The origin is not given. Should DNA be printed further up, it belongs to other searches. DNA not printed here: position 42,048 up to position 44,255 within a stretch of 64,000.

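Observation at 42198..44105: gldE and gldD read as a single in-frame ORF (GldE-GldD fusion)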

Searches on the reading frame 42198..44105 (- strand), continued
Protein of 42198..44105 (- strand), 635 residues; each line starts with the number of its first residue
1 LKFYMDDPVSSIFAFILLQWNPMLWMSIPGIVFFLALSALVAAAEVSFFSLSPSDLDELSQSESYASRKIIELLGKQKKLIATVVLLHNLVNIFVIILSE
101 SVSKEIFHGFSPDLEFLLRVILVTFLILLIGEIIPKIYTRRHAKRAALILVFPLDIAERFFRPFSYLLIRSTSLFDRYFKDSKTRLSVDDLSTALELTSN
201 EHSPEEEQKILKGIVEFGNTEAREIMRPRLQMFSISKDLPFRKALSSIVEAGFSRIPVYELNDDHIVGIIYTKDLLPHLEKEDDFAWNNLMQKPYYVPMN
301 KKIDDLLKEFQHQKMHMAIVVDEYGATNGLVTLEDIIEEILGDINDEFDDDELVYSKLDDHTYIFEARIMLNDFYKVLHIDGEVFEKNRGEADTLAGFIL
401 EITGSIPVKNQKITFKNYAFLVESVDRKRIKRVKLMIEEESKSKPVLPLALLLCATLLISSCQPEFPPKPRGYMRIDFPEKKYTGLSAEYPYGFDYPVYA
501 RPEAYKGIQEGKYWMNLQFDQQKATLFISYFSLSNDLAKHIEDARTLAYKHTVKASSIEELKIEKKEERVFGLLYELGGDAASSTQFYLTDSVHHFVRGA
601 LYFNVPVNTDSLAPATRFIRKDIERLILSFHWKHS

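Call 10: list_cluster_members(proteins=[P0001, P0002, P0005, P0033, P0043, P0044, P0079, P0095, P0099, P0106])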
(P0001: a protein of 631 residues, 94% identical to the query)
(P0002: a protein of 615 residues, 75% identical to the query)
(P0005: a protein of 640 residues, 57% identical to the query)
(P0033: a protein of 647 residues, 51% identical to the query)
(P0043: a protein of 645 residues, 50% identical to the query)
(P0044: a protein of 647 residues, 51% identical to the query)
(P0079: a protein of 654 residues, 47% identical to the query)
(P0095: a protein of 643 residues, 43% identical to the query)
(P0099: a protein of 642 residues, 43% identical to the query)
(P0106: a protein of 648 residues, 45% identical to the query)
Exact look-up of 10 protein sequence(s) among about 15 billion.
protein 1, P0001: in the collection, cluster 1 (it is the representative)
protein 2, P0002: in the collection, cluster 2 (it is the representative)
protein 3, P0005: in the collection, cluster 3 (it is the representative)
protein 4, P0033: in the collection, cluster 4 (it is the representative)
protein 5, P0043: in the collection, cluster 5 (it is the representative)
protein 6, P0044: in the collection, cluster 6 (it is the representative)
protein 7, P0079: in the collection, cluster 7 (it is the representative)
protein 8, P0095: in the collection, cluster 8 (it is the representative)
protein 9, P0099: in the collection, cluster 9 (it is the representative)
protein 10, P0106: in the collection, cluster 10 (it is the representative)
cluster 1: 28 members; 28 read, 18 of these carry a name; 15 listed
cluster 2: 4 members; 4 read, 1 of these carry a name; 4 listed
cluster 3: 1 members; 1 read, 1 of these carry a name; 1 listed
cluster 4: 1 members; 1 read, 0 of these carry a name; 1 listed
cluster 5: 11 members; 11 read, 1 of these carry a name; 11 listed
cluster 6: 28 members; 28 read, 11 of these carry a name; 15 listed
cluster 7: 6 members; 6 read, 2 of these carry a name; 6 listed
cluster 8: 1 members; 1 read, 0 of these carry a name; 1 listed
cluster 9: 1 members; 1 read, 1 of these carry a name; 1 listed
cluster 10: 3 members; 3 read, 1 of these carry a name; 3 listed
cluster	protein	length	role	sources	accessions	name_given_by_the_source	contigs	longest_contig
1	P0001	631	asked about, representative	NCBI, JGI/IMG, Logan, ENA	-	gliding motility-associated lipoprotein GldD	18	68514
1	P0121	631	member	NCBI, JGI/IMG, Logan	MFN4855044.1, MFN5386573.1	MAG: gliding motility lipoprotein GldD [Bacteroidota bacterium] | putative hemolysin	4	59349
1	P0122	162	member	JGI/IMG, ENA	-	gliding motility-associated lipoprotein GldD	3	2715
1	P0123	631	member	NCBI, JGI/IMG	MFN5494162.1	MAG: gliding motility lipoprotein GldD [Bacteroidota bacterium] | putative hemolysin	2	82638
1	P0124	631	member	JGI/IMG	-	gliding motility-associated lipoprotein GldD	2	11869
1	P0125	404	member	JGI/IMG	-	gliding motility-associated lipoprotein GldD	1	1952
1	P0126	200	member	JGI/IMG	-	gliding motility-associated lipoprotein GldD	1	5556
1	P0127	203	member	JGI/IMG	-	gliding motility-associated lipoprotein GldD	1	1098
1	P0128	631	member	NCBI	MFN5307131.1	MAG: gliding motility lipoprotein GldD [Bacteroidota bacterium]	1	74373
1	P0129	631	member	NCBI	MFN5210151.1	MAG: gliding motility lipoprotein GldD [Bacteroidota bacterium]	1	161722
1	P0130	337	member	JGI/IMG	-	gliding motility-associated lipoprotein GldD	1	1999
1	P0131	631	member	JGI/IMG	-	gliding motility-associated lipoprotein GldD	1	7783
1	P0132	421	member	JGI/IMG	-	gliding motility-associated lipoprotein GldD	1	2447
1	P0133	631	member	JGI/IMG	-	gliding motility-associated lipoprotein GldD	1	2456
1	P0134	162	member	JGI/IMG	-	gliding motility-associated lipoprotein GldD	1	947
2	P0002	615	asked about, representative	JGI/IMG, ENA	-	-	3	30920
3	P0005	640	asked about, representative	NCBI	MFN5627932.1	MAG: gliding motility lipoprotein GldD [Bacteroidota bacterium]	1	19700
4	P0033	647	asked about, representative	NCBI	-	-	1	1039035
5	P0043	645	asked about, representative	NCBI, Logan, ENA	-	-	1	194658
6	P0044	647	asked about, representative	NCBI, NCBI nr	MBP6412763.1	MAG: gliding motility lipoprotein GldD [Bacteroidia bacterium] | gliding motility lipoprotein GldD [Bacteroidia bacterium]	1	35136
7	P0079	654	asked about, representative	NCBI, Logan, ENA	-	-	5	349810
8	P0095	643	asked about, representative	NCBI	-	-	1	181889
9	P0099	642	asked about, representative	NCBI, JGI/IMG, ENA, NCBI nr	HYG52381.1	MAG TPA: gliding motility-associated protein GldE [Flavobacteriales bacterium] | gliding motility-associated protein GldE [Flavobacteriales bacterium]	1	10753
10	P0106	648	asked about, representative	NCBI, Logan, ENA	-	-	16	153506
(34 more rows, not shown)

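Call 31: find_encoding_contigs(protein=window:42198-44093:-, flank=3000, max_places=6)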
Protein window:42198-44093:- (631 aa): no gene with exactly this product is on record in the collection.

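Call 32: find_encoding_contigs(protein=P0001, flank=3000, max_places=8)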
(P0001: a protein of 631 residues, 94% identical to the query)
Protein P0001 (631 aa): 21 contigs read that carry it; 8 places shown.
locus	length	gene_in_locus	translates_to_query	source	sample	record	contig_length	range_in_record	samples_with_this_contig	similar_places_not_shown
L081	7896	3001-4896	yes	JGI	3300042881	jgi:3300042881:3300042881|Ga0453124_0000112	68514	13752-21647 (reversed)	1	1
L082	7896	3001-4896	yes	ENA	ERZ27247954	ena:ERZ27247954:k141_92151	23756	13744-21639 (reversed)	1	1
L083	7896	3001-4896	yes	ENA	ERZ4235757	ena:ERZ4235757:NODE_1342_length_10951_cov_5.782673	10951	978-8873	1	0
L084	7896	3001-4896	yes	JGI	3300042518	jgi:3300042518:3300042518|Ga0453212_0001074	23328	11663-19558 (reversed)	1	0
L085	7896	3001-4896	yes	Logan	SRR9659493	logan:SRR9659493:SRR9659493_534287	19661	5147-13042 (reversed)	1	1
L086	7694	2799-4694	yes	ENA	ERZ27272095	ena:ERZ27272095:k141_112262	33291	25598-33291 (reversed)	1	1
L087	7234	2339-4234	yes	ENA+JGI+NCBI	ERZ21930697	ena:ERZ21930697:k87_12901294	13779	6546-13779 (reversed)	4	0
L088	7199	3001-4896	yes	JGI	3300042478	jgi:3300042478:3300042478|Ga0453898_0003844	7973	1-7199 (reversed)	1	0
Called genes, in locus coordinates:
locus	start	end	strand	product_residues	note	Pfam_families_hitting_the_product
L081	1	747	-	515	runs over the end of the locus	-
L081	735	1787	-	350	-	PF00953:Glycos_transf_4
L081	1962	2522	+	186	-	PF01467:CTP_transf_like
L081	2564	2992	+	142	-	PF00436:SSB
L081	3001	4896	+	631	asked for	PF01595:CNNM, PF00571:CBS (weak), PF03471:CorC_HlyC, PF25593:GldD_lipo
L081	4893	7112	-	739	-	PF00930:DPPIV_N, PF26549:Tricorn_N (faint), PF20434:BD-FAE (faint), PF01738:DLH, PF02129:Peptidase_S15 (faint), PF00326:Peptidase_S9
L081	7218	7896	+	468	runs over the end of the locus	PF01565:FAD_binding_4, PF02913:FAD-oxidase_C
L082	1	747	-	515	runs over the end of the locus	-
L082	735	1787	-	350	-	PF00953:Glycos_transf_4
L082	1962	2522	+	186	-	PF01467:CTP_transf_like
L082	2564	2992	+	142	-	PF00436:SSB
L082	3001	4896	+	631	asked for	PF01595:CNNM, PF00571:CBS (weak), PF03471:CorC_HlyC, PF25593:GldD_lipo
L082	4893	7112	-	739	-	PF00930:DPPIV_N, PF26549:Tricorn_N (faint), PF20434:BD-FAE (faint), PF01738:DLH, PF02129:Peptidase_S15 (faint), PF00326:Peptidase_S9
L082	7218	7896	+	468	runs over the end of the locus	PF01565:FAD_binding_4, PF02913:FAD-oxidase_C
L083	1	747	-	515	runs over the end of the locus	-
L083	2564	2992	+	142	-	PF00436:SSB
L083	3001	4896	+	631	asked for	PF01595:CNNM, PF00571:CBS (weak), PF03471:CorC_HlyC, PF25593:GldD_lipo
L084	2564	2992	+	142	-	PF00436:SSB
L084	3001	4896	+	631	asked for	PF01595:CNNM, PF00571:CBS (weak), PF03471:CorC_HlyC, PF25593:GldD_lipo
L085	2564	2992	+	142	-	PF00436:SSB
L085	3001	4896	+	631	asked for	PF01595:CNNM, PF00571:CBS (weak), PF03471:CorC_HlyC, PF25593:GldD_lipo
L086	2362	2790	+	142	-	PF00436:SSB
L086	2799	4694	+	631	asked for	PF01595:CNNM, PF00571:CBS (weak), PF03471:CorC_HlyC, PF25593:GldD_lipo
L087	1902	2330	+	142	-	PF00436:SSB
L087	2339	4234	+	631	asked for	PF01595:CNNM, PF00571:CBS (weak), PF03471:CorC_HlyC, PF25593:GldD_lipo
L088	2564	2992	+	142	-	PF00436:SSB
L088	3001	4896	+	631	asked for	PF01595:CNNM, PF00571:CBS (weak), PF03471:CorC_HlyC, PF25593:GldD_lipo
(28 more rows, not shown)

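Call 33: predict_structure(alignment_id=A2)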
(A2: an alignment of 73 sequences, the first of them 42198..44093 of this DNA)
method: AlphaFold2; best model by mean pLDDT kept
length: 631 residues; sequences in the alignment: 73
mean_pLDDT: 82.7   pTM: 0.34
mean pLDDT of the five models: 82.7, 82.0, 80.9, 80.8, 79.4
residues with pLDDT >= 90: 261; 70-90: 261; 50-70: 62; < 50: 47
segments of 3 or more residues with pLDDT < 50: 1-4, 176-199, 345-347, 437-444, 462-466
pLDDT, mean of each block of 10 residues (from residue 1): 48 67 90 93 90 90 91 90 93 87 83 88 91 88 92 90 82 56 42 45 63 77 87 91 88 89 91 88 89 90 85 90 89 75 54 86 88 85 87 91 91 91 89 65 56 60 48 84 87 94 86 92 93 91 84 91 93 87 94 93 81 93 91 52
secondary structure, 60 per line:
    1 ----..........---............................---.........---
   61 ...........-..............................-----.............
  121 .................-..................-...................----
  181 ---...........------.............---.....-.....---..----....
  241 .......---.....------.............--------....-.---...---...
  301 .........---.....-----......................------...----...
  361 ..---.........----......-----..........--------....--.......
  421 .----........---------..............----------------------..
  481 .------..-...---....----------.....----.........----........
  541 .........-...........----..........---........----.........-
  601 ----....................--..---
elements in order: H5-14 H18-45 H49-57 H61-71 H73-102 H108-137 H139-156 H158-176 H184-194 H201-213 H218-221 H237-247 E251-255 E262-267 H268-274 H283-286 E292-294 H299-309 E313-317 E323-328 H329-344 E351-353 E358-362 H367-374 H379-384 H391-399 E408-411 E414-421 E426-433 H443-456 E479-481 E491-493 E497-500 E511-515 E520-528 H533-549 E551-561 E566-575 E579-586 E591-599 H605-624

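Call 37: find_encoding_contigs(protein=P0110, flank=2500, max_places=2)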
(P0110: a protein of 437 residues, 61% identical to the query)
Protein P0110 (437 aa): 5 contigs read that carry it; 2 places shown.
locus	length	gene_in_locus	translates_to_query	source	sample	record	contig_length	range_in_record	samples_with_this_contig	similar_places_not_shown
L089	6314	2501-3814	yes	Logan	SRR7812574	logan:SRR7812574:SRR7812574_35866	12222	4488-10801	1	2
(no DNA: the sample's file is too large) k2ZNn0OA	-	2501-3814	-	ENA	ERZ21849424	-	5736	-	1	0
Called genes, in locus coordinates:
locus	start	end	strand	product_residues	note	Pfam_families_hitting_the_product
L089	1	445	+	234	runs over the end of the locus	PF02353:CMAS, PF05175:MTS, PF13489:Methyltransf_23, PF13847:Methyltransf_31, PF08241:Methyltransf_11, PF08242:Methyltransf_12, PF13649:Methyltransf_25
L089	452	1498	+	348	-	PF13692:Glyco_trans_1_4, PF00534:Glycos_transf_1, PF13524:Glyco_trans_1_2 (weak)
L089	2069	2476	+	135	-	PF00436:SSB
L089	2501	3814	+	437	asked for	PF01595:CNNM, PF00571:CBS (weak), PF03471:CorC_HlyC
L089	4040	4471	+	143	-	-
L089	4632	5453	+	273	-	PF00582:Usp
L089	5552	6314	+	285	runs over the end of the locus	PF03755:YicC-like_N, PF08340:YicC-like_C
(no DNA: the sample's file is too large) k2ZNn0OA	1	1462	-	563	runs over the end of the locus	PF26626:DUF8201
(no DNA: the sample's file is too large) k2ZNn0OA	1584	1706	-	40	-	-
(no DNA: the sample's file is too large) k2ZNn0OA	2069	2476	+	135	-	PF00436:SSB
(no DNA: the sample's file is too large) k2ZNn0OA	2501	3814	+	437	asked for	PF01595:CNNM, PF00571:CBS (weak), PF03471:CorC_HlyC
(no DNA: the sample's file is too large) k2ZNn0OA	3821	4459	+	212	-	-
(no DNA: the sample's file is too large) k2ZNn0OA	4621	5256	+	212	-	?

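Call 38: find_encoding_contigs(protein=P0115, flank=2500, max_places=2)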
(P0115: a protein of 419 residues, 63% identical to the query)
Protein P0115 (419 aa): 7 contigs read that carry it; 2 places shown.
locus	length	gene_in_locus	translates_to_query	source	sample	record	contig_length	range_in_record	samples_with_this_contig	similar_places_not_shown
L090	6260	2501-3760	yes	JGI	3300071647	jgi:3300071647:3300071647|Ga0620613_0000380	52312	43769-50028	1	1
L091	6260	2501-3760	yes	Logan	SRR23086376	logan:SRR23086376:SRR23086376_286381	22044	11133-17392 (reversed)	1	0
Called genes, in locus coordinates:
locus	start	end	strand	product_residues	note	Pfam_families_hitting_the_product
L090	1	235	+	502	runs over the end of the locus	PF20009:GEVED, PF18911:PKD_4, PF00801:PKD, PF20009:GEVED, PF18962:Por_Secre_tail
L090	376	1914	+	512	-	PF13541:ChlI, PF00493:MCM (faint), PF05496:RuvB_N (faint), PF01078:Mg_chelatase, PF07728:AAA_5, PF13335:Mg_chelatase_C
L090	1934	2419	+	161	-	PF00436:SSB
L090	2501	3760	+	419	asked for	PF01595:CNNM, PF00571:CBS, PF03471:CorC_HlyC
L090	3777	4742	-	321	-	PF02517:Rce1-like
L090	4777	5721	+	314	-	PF01207:Dus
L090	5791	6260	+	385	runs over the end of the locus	PF18962:Por_Secre_tail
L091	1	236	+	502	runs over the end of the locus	PF20009:GEVED, PF18911:PKD_4, PF00801:PKD, PF20009:GEVED, PF18962:Por_Secre_tail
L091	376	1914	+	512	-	PF13541:ChlI, PF00493:MCM (weak), PF05496:RuvB_N (faint), PF01078:Mg_chelatase, PF07728:AAA_5, PF13335:Mg_chelatase_C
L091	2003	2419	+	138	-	PF00436:SSB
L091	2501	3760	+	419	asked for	PF01595:CNNM, PF00571:CBS, PF03471:CorC_HlyC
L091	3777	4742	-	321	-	PF02517:Rce1-like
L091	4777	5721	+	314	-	PF01207:Dus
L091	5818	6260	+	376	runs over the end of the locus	PF18962:Por_Secre_tail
